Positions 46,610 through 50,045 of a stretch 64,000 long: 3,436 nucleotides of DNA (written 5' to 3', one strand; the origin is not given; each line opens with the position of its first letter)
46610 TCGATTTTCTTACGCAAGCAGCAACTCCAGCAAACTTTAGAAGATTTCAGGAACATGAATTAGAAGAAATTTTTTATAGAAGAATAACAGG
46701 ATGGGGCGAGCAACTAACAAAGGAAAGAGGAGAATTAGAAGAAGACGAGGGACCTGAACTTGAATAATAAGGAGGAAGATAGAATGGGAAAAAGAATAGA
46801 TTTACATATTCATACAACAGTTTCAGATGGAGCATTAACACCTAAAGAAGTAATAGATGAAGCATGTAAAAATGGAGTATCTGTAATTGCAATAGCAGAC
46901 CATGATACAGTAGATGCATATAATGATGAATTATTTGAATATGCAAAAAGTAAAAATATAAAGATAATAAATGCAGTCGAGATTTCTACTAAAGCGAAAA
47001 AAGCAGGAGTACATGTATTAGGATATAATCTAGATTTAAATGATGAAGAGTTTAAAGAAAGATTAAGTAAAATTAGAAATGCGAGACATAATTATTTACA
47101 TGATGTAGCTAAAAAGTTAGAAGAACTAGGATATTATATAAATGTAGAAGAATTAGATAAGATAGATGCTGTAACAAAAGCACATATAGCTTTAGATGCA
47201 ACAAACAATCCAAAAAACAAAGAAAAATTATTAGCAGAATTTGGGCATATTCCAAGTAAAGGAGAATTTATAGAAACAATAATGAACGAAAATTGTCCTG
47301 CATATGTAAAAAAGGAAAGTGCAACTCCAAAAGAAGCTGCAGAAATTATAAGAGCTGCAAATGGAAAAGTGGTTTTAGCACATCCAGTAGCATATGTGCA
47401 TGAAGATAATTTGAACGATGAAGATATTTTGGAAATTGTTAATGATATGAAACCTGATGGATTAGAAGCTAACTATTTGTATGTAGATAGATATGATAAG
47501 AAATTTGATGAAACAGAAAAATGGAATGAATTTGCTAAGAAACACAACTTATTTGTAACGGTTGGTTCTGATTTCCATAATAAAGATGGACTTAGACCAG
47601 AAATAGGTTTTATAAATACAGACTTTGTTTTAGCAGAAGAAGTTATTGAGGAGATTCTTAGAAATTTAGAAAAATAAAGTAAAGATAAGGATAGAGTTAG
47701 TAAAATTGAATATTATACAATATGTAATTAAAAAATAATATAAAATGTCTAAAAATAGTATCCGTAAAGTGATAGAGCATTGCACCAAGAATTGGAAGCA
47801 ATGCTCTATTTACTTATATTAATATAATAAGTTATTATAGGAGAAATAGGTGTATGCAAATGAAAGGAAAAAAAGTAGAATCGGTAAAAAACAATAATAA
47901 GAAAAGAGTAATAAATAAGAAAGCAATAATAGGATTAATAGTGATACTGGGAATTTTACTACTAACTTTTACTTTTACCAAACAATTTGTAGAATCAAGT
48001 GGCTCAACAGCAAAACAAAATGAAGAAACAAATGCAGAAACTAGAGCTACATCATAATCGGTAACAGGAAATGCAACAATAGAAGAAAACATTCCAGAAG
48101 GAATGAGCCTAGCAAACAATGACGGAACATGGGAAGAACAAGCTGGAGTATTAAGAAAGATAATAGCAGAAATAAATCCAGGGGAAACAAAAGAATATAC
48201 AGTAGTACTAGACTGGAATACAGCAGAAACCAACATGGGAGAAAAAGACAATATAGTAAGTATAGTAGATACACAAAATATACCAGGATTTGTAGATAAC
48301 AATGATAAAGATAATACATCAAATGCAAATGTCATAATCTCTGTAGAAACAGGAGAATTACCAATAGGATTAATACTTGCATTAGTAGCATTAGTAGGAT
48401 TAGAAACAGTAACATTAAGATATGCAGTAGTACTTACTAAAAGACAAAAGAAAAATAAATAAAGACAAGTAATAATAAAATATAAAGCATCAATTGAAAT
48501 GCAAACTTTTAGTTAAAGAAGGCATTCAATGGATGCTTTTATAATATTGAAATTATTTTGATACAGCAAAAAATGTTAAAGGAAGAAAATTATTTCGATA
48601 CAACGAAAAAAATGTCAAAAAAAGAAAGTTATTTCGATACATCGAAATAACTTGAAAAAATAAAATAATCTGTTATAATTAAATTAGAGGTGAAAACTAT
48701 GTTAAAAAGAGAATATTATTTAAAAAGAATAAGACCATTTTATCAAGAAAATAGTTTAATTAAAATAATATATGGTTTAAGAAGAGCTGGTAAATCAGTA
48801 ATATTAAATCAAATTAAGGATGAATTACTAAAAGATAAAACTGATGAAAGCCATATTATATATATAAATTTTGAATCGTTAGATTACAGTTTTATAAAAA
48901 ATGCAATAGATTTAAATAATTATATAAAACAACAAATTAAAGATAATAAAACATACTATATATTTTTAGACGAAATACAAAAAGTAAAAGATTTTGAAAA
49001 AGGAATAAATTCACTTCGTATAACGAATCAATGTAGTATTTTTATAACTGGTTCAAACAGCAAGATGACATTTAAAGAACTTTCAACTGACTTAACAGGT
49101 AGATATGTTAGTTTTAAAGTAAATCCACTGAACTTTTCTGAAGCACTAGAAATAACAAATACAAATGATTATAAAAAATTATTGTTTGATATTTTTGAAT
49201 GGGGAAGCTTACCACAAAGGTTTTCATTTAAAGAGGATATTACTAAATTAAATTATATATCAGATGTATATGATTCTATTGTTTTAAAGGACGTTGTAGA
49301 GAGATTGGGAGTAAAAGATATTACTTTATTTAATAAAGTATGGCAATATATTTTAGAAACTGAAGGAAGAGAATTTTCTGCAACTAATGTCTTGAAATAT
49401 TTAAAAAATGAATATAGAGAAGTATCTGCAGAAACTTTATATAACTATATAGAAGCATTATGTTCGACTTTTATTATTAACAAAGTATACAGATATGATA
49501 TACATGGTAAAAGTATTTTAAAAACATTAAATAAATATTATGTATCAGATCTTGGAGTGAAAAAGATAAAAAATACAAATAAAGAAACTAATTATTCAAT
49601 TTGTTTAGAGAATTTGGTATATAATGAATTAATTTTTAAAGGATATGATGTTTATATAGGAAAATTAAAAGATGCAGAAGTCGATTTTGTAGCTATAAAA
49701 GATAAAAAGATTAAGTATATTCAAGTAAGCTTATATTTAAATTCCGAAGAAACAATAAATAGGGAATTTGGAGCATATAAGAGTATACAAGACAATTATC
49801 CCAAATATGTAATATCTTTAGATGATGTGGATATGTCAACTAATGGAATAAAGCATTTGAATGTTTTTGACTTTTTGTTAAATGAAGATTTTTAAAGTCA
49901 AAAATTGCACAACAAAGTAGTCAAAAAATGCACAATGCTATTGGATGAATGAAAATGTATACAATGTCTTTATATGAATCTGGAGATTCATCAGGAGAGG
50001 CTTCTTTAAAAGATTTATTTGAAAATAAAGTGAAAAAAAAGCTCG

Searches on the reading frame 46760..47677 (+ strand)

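Call 8: search_protein_families(library=pfam, proteins=[window:46760-47677:+], max_evalue=0.01)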
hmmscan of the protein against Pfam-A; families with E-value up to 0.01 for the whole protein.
window:46760-47677:+ (305 aa): 1 family
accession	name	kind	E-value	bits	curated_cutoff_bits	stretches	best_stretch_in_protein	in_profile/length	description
PF02811.25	PHP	-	5.6e-11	43.5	26.4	1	14-107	1-71/164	PHP domain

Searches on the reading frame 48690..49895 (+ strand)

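Call 8: search_protein_families(library=pfam, proteins=[window:48690-49895:+], max_evalue=0.01)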
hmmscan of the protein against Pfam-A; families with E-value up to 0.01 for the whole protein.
window:48690-49895:+ (401 aa): 4 families
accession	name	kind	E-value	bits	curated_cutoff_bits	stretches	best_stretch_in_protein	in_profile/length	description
PF13173.12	AAA_14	-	3.4e-32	111.6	27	1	23-153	3-129/129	AAA domain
PF13635.12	DUF4143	-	1.2e-12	48.3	28.1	1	200-346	2-157/160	Domain of unknown function (DUF4143)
PF01637.24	ATPase_2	-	0.00082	19.7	33.2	1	7-84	4-83/225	ATPase domain predominantly from Archaea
PF13401.12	AAA_22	-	0.0066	17.2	27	0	24-67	7-46/130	AAA domain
